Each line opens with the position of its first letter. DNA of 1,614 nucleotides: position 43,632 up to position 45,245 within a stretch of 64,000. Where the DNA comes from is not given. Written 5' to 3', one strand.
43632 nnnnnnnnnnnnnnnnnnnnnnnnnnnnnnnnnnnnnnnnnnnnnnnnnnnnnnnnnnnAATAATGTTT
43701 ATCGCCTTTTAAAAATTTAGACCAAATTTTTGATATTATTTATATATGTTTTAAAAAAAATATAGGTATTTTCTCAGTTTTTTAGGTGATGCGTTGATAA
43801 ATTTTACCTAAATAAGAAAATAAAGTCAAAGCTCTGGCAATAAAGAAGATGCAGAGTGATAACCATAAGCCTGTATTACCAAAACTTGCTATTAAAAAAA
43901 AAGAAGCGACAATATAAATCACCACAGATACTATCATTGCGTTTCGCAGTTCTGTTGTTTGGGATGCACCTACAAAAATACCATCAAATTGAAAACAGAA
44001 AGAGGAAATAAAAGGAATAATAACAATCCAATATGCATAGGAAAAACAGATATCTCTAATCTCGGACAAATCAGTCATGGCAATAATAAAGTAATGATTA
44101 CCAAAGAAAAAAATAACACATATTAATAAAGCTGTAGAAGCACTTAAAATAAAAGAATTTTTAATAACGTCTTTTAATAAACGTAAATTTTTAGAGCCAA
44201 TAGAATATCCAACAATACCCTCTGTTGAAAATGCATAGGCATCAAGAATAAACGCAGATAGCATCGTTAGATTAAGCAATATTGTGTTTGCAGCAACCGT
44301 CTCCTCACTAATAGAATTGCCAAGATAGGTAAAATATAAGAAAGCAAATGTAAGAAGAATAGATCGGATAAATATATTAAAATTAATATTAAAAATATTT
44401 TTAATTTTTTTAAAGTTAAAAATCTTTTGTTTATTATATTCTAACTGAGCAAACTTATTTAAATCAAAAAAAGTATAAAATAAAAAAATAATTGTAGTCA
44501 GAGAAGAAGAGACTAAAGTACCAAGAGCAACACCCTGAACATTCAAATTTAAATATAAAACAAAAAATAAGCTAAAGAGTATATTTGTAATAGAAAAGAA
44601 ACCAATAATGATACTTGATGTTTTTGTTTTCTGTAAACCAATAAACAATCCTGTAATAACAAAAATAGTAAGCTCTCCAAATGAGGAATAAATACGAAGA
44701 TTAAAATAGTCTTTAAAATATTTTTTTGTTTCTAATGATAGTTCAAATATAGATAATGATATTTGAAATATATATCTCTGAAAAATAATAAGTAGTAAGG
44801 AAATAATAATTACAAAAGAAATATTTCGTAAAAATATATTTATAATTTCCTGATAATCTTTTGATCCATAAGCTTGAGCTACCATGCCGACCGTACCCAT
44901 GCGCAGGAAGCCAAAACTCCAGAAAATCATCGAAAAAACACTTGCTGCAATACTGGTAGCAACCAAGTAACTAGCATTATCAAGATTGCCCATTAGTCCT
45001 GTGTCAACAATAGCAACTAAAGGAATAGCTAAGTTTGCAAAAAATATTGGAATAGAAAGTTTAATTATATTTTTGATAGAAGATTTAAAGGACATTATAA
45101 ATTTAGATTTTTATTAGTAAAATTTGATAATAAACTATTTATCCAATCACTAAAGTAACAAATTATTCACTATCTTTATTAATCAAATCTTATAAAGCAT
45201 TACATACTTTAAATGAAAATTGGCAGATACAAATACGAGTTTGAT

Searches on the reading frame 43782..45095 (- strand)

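Call 7: search_protein_families(library=pfam, proteins=[window:43782-45095:-], max_evalue=0.1)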
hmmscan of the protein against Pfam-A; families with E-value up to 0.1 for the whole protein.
window:43782-45095:- (437 aa): 1 family
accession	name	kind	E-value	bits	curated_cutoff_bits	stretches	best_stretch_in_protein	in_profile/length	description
PF01554.23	MatE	-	1e-25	90.7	24.9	2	16-175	1-159/161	MatE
